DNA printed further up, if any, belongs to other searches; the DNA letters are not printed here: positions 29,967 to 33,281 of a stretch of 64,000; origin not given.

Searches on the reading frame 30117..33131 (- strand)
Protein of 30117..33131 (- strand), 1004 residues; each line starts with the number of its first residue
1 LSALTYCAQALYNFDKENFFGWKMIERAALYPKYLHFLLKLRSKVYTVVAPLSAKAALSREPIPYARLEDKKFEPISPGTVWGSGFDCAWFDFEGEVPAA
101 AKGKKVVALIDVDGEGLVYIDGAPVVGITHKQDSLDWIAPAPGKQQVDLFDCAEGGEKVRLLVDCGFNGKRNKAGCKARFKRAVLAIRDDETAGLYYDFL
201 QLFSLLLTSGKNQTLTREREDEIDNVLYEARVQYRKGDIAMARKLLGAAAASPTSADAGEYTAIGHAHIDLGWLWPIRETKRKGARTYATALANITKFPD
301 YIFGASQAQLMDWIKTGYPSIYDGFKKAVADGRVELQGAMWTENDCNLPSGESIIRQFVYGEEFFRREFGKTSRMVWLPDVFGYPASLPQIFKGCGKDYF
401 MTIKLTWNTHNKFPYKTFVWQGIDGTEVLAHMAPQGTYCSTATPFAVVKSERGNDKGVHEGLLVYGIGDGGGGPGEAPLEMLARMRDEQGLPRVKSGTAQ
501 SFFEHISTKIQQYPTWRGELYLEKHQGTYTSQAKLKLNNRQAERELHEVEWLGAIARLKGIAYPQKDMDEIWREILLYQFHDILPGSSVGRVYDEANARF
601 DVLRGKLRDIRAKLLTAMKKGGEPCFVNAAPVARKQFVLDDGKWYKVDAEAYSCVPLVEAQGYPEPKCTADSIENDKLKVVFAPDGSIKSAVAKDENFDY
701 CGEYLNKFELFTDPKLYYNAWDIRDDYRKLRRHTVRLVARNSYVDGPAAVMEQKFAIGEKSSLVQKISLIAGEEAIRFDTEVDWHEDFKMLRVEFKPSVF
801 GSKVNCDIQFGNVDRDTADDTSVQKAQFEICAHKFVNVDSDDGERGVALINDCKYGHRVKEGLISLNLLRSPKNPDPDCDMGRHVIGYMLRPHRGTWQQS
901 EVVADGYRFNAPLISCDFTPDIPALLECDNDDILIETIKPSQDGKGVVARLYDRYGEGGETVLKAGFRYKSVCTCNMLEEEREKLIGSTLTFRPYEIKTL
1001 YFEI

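Call 76: search_protein_families(library=pfam, proteins=[window:30117-33131:-], max_evalue=0.00001)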
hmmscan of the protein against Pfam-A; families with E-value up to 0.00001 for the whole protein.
window:30117-33131:- (1004 aa): 5 families
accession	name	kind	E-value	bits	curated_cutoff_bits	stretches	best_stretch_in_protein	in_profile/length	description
PF01074.27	Glyco_hydro_38N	-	7.4e-81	271.9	25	1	262-517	3-270/270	Glycosyl hydrolases family 38 N-terminal domain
PF07748.19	Glyco_hydro_38C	-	3e-42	145.7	25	1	673-877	1-205/206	Glycosyl hydrolases family 38 C-terminal domain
PF09261.16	Alpha-mann_mid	-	9.8e-26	90.1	31.1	1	523-616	1-94/96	Alpha mannosidase middle domain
PF17677.7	Glyco_hydro38C2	-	7.1e-13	48.9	22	1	934-1000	3-72/72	Glycosyl hydrolases family 38 C-terminal beta sandwich domain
PF22907.2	Ams1-like_1st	-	1.2e-07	32.1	27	1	55-138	11-94/145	Alpha-mannosidase, jelly roll domain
